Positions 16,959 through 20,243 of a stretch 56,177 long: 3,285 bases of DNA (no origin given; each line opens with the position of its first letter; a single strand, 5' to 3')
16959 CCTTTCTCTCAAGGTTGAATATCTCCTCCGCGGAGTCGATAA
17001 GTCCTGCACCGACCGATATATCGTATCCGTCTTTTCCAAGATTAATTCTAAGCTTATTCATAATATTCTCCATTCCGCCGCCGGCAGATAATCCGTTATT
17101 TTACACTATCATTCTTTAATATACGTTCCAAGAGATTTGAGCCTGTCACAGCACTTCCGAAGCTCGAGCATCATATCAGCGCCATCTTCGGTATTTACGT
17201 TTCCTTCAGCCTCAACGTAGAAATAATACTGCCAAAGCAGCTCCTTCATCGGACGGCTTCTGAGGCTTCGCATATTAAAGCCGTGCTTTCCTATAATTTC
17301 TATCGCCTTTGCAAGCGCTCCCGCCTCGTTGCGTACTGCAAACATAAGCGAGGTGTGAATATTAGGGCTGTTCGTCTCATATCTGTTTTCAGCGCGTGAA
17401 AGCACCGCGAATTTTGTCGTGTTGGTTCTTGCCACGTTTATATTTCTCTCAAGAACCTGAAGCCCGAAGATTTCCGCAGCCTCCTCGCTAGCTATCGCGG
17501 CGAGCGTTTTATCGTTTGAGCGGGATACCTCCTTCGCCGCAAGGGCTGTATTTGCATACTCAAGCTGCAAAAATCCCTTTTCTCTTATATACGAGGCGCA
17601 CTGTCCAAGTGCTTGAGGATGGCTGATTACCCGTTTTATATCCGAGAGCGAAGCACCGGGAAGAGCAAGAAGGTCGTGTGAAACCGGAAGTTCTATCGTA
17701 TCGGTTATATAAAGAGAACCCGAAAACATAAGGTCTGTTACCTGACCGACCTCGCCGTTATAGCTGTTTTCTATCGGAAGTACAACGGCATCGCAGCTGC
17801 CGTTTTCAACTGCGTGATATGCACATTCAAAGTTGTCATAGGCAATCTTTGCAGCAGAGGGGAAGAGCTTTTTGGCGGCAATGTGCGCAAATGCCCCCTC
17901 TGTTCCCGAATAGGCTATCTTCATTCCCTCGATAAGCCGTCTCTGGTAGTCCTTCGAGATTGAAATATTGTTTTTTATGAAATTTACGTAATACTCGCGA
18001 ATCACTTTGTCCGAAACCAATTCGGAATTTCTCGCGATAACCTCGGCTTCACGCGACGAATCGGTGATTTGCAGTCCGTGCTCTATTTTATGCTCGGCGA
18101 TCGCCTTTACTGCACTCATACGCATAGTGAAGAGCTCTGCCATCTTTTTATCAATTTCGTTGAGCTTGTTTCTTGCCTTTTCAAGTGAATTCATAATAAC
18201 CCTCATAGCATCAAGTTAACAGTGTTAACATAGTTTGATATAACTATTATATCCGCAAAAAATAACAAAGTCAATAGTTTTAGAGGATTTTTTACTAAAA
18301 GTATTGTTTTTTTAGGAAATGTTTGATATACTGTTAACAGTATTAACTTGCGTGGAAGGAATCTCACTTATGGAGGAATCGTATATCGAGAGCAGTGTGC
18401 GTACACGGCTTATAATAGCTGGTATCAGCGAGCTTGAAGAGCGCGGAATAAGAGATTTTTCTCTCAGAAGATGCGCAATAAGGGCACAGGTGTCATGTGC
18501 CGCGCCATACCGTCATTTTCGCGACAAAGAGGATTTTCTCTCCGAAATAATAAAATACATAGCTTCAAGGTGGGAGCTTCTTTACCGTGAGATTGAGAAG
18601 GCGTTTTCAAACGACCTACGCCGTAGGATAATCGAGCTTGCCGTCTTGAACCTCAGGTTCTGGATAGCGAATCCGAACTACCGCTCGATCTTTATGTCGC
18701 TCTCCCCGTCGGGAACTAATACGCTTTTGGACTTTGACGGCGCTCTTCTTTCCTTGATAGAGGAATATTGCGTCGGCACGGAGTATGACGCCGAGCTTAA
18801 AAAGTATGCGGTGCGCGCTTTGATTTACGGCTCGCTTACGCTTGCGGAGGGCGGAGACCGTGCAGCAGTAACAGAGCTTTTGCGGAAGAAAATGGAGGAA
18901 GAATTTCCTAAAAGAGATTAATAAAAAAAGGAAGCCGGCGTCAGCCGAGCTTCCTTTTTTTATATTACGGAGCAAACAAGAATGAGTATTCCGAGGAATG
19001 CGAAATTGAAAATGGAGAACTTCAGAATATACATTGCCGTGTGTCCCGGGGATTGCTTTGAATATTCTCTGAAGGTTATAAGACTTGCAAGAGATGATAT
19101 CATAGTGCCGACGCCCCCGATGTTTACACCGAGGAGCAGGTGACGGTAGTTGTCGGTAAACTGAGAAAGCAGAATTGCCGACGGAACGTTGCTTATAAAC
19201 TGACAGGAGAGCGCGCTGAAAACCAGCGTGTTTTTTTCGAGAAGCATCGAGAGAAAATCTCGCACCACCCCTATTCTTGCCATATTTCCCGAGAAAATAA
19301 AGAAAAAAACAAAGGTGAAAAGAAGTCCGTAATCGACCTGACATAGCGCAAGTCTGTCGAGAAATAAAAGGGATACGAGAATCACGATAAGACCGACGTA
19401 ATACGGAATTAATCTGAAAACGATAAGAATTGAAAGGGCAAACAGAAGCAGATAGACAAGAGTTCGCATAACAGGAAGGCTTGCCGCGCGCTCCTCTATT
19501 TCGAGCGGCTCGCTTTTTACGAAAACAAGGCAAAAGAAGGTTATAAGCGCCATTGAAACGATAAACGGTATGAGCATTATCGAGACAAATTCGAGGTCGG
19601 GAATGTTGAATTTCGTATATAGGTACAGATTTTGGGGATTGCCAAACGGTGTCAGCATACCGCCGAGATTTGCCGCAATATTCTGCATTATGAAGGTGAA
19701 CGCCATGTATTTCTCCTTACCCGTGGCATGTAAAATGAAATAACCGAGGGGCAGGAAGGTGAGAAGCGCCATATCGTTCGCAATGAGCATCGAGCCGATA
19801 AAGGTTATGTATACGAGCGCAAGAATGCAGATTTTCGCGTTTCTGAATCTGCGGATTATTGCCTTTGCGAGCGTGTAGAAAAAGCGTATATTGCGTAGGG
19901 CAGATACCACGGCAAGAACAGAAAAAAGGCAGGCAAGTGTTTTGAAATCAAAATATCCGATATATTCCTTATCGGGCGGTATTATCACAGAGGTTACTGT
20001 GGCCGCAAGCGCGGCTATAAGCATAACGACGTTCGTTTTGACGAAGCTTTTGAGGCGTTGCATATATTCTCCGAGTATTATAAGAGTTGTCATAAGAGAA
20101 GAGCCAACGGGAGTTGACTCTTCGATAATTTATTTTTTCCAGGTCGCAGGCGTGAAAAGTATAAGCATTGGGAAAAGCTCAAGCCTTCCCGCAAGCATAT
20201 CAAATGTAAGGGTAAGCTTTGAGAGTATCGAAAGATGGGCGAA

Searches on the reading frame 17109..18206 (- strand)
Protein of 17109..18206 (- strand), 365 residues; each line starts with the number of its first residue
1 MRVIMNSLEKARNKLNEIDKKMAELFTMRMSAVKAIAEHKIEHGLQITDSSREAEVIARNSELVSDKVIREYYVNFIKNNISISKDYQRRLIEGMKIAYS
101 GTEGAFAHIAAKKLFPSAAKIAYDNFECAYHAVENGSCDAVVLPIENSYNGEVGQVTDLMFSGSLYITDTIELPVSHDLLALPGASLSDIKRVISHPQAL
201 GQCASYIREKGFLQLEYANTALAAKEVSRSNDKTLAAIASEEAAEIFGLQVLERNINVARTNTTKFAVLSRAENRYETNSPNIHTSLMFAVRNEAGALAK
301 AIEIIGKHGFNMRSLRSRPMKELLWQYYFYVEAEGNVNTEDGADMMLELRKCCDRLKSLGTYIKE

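Call 70: search_protein_families(library=pfam, proteins=[window:17109-18206:-], max_evalue=0.00001)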
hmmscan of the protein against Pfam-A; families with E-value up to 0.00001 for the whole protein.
window:17109-18206:- (365 aa): 2 families
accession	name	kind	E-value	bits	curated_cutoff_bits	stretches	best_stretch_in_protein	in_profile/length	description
PF00800.23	PDT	-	6.7e-53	179.6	25.2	1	97-273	1-180/181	Prephenate dehydratase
PF01817.26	CM_2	-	4.9e-16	59.1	27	1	12-89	2-80/80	Chorismate mutase type II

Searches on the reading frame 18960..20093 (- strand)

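Call 70: search_protein_families(library=pfam, proteins=[window:18960-20093:-], max_evalue=0.00001)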
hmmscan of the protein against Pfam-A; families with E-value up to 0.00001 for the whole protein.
window:18960-20093:- (377 aa): 1 family
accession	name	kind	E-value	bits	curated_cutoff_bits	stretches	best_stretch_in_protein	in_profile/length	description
PF03600.22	CitMHS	-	7.6e-27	94.7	31.9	1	18-309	9-310/336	Citrate transporter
